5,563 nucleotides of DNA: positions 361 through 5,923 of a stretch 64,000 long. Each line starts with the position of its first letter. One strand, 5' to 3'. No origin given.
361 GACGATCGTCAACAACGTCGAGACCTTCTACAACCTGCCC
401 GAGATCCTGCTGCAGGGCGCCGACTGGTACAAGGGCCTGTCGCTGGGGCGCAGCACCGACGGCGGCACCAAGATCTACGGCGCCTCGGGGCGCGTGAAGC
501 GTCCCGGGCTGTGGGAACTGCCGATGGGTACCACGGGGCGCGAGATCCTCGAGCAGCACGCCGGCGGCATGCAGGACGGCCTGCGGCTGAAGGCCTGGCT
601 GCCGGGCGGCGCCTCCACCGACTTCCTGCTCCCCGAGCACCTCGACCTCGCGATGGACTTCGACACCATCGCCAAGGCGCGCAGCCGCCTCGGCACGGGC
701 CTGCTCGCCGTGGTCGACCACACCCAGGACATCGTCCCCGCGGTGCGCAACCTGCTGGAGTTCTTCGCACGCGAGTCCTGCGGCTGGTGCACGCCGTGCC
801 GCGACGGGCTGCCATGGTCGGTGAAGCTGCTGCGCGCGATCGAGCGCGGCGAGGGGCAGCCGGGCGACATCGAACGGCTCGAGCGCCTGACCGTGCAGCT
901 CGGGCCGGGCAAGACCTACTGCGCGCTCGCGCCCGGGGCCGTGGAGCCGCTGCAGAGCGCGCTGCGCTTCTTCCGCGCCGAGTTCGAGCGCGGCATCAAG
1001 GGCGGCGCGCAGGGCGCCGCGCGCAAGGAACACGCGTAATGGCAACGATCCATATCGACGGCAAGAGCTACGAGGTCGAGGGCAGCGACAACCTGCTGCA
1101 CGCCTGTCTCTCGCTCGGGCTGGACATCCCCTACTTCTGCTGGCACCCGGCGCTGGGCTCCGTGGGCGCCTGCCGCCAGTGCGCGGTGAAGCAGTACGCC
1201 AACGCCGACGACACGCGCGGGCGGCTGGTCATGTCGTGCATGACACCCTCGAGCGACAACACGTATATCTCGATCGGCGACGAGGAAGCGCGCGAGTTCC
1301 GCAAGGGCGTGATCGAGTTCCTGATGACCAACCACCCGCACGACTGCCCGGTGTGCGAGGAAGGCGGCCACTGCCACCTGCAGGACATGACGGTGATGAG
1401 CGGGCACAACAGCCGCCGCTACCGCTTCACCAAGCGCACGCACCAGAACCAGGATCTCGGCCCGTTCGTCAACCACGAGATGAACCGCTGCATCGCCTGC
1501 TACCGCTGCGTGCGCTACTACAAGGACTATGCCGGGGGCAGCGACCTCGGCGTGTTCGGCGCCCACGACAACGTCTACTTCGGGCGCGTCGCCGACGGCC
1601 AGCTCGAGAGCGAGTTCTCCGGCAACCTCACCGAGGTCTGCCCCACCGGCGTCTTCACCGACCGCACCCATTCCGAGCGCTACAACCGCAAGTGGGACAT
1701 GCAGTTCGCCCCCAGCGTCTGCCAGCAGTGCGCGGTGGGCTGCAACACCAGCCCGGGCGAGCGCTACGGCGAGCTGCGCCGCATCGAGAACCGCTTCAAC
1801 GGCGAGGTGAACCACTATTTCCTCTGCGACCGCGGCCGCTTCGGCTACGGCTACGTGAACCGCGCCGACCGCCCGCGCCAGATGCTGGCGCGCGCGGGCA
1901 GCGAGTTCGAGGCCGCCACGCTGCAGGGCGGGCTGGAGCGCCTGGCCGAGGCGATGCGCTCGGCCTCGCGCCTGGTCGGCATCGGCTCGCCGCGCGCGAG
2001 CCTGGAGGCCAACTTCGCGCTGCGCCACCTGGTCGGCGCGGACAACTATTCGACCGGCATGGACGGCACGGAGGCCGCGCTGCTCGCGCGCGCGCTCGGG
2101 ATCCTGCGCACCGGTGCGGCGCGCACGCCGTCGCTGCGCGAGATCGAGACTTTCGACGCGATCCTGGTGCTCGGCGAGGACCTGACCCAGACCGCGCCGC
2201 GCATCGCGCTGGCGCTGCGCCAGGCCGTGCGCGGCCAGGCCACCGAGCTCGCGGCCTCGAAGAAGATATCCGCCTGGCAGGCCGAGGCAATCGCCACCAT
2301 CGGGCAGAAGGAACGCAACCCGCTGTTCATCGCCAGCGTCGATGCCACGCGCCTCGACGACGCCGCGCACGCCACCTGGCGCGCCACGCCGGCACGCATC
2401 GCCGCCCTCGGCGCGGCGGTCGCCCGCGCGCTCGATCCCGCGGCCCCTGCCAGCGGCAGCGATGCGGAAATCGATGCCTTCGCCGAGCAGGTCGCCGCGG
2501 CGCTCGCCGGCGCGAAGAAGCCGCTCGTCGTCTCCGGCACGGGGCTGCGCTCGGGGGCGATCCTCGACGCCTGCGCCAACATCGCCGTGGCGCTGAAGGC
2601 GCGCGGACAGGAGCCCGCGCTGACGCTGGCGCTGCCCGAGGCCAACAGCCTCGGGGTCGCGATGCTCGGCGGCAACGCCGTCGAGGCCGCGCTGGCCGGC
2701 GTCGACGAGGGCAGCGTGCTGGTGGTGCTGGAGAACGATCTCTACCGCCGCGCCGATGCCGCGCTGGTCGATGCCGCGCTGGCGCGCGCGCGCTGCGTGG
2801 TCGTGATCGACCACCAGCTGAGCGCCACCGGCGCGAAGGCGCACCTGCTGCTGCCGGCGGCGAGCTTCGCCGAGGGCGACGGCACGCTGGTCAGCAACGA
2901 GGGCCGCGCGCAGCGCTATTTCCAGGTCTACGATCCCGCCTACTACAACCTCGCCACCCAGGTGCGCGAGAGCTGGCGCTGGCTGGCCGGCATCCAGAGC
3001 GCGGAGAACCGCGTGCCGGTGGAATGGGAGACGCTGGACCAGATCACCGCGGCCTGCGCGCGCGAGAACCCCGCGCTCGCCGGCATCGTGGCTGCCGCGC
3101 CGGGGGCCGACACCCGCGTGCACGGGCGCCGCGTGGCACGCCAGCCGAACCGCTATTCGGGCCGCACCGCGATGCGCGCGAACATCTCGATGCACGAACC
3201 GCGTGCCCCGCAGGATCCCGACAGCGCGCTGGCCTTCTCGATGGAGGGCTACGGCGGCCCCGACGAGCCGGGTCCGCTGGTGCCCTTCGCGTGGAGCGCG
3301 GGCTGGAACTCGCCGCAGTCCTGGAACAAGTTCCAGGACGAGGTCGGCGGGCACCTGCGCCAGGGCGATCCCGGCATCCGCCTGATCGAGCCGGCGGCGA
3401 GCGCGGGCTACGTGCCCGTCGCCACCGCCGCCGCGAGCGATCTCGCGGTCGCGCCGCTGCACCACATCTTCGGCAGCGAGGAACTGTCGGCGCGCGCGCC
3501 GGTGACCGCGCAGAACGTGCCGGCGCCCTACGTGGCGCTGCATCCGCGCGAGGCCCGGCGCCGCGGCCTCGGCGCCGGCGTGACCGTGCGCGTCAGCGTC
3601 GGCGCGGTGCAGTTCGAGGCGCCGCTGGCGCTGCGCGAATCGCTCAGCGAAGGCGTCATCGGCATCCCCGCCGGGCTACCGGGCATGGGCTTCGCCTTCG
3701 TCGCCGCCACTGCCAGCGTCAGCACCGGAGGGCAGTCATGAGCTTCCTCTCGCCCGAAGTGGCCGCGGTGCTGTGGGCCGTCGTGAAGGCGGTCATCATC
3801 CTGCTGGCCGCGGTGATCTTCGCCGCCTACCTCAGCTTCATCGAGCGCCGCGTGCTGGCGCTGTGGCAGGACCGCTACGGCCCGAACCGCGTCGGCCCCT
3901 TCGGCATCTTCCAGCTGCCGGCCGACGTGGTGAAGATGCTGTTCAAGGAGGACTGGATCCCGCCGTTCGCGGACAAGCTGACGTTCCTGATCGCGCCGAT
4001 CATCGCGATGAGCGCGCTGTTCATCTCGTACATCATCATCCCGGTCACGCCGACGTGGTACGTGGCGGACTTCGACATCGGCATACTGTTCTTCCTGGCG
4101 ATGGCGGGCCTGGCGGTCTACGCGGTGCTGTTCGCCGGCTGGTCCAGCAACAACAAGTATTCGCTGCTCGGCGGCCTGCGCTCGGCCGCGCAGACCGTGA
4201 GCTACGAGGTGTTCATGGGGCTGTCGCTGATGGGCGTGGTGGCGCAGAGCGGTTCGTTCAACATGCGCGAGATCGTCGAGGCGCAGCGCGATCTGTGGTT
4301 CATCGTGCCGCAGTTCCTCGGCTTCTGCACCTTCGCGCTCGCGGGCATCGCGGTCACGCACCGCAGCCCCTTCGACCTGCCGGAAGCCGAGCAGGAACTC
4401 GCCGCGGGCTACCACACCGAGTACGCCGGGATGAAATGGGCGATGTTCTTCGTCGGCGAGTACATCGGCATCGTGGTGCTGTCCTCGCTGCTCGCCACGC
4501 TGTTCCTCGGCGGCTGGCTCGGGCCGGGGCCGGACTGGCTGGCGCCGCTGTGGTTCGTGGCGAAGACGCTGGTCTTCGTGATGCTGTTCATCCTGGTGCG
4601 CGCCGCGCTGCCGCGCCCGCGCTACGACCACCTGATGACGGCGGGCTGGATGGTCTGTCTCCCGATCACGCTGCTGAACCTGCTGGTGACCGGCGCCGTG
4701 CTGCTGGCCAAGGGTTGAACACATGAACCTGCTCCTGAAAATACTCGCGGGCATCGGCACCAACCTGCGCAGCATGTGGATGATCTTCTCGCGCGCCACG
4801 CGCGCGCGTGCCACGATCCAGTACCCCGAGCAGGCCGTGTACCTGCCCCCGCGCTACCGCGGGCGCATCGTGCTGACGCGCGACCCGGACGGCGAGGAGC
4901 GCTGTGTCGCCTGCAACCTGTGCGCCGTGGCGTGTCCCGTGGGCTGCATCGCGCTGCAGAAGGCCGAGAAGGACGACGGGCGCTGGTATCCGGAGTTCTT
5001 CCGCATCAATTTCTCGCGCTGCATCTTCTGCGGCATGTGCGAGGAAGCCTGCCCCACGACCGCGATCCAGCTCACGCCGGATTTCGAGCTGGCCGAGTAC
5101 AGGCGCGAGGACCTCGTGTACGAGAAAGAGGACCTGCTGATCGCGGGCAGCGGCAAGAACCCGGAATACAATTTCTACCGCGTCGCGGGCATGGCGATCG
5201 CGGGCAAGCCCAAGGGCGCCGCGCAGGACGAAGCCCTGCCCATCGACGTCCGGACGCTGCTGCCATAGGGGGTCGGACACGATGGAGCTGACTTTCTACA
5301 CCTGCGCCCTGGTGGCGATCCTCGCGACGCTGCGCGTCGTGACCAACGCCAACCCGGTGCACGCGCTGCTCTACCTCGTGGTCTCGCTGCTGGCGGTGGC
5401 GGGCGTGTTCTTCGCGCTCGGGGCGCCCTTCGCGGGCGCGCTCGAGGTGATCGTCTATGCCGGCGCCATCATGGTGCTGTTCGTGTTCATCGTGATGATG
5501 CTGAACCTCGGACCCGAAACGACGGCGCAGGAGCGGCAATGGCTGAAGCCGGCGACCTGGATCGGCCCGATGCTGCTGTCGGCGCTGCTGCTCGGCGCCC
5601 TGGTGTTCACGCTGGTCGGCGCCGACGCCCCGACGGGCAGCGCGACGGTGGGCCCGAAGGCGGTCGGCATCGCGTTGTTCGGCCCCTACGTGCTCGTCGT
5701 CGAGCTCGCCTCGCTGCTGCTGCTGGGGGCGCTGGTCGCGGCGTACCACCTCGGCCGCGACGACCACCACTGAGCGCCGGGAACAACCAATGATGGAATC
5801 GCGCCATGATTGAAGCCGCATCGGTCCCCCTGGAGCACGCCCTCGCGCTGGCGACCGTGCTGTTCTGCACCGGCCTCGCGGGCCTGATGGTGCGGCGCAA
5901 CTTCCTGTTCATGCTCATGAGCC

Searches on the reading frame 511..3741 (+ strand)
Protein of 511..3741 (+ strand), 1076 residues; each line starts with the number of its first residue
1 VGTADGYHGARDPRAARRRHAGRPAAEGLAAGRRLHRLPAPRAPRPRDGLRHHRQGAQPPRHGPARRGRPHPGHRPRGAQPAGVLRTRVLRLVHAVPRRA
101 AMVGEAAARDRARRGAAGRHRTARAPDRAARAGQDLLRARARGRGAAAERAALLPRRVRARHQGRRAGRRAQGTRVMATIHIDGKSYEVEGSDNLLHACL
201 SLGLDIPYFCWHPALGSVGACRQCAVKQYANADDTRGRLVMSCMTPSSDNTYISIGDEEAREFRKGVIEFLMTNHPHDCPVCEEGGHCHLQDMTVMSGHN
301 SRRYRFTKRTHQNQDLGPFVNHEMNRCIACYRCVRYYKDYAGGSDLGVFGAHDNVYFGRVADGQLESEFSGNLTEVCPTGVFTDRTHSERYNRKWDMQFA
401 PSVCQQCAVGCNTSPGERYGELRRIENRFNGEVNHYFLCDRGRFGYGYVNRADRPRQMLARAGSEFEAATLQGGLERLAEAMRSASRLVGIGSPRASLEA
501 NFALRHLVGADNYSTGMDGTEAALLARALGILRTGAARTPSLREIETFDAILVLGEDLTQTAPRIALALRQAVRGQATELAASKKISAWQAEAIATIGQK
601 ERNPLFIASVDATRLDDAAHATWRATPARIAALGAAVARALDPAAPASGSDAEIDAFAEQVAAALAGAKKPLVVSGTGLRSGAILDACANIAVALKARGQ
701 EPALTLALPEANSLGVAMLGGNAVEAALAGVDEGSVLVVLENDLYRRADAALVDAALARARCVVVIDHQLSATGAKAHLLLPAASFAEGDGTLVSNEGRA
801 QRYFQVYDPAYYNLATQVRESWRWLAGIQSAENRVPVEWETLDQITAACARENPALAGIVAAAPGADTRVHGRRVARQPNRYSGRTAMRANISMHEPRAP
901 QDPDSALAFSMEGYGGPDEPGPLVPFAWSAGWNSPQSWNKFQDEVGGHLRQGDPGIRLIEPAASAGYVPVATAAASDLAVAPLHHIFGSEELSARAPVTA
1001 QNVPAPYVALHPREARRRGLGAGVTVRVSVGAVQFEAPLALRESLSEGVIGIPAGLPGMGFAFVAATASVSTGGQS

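Call 34: search_protein_families(library=pfam, proteins=[window:511-3741:+], max_evalue=0.001)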
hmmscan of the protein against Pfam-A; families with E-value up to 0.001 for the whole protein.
window:511-3741:+ (1076 aa): 7 families
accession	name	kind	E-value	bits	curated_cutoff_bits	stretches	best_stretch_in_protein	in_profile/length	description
PF22117.2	Fer4_Nqo3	-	7.6e-27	93.7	27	1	317-383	1-67/67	NADH-quinone oxidoreductase subunit 3, ferredoxin-like domain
PF00384.28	Molybdopterin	-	4.9e-17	62.4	24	1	496-810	52-337/353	Molybdopterin oxidoreductase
PF10588.14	NADH-G_4Fe-4S_3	-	4.4e-16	58.6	27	1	264-302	1-39/40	NADH-ubiquinone oxidoreductase-G iron-sulfur binding region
PF13510.11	Fer2_4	-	1.1e-11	45.1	22.8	1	178-252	4-76/82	2Fe-2S iron-sulfur cluster binding domain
PF04879.21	Molybdop_Fe4S4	-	1.2e-11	44.8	22.7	1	397-450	1-54/55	Molybdopterin oxidoreductase Fe4S4 domain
PF00111.32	Fer2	-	2e-06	28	21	1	180-246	1-75/77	2Fe-2S iron-sulfur cluster binding domain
PF01568.27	Molydop_binding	-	2.2e-05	24.9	26.8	1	997-1058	20-82/110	Molydopterin dinucleotide binding domain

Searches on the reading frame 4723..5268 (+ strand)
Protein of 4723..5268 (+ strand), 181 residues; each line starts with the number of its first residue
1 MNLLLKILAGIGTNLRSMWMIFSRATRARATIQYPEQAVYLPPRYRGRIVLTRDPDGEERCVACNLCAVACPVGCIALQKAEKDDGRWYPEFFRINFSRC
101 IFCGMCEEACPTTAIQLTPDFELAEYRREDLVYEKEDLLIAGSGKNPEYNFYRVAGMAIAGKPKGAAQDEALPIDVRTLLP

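Call 35: search_protein_families(library=pfam, proteins=[window:4723-5268:+], max_evalue=0.001)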
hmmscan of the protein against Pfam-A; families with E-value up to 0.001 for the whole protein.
window:4723-5268:+ (181 aa): 13 families
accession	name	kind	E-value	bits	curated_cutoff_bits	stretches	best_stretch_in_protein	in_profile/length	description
PF00037.32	Fer4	-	2.3e-13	49.8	21.1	2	94-116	2-24/24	4Fe-4S binding domain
PF12838.12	Fer4_7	-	1.9e-11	44.7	27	1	60-114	1-52/52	4Fe-4S dicluster domain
PF13183.11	Fer4_8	-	3.1e-09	37.7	27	1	98-132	3-36/68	4Fe-4S dicluster domain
PF14697.11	Fer4_21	-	4.2e-09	36.8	35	1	58-78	38-59/59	4Fe-4S dicluster domain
PF13484.11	Fer4_16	-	1.2e-08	36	30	1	99-128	1-29/66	4Fe-4S double cluster binding domain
PF13237.11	Fer4_10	-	1.7e-07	31.5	25.5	1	58-111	6-53/53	4Fe-4S dicluster domain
PF12797.12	Fer4_2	-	1.7e-07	31.2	24.5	1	93-112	3-22/22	4Fe-4S binding domain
PF13187.11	Fer4_9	-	2e-07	31.3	27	1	60-115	1-52/52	4Fe-4S dicluster domain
PF13534.11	Fer4_17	-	1.6e-06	29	22.2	0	97-112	43-58/61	4Fe-4S dicluster domain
PF12837.12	Fer4_6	-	4.3e-06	26.9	25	0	94-114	3-23/24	4Fe-4S binding domain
PF12800.12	Fer4_4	-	1.5e-05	25.3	24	0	59-74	2-17/17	4Fe-4S binding domain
PF25160.1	LdpA_Fe-S-bd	-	0.00022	21.4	27.6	0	95-116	23-44/49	LdpA Fe-S cluster-binding domain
PF17179.9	Fer4_22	-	0.00026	22.2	27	0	99-114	1-16/95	4Fe-4S dicluster domain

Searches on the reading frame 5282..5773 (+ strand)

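Call 35: search_protein_families(library=pfam, proteins=[window:5282-5773:+], max_evalue=0.001)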
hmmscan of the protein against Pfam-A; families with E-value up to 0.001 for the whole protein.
window:5282-5773:+ (163 aa): 1 family
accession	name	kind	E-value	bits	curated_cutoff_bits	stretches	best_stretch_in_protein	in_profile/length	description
PF00499.25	Oxidored_q3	-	7.9e-37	126.7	33.2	1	16-157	2-146/146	NADH-ubiquinone/plastoquinone oxidoreductase chain 6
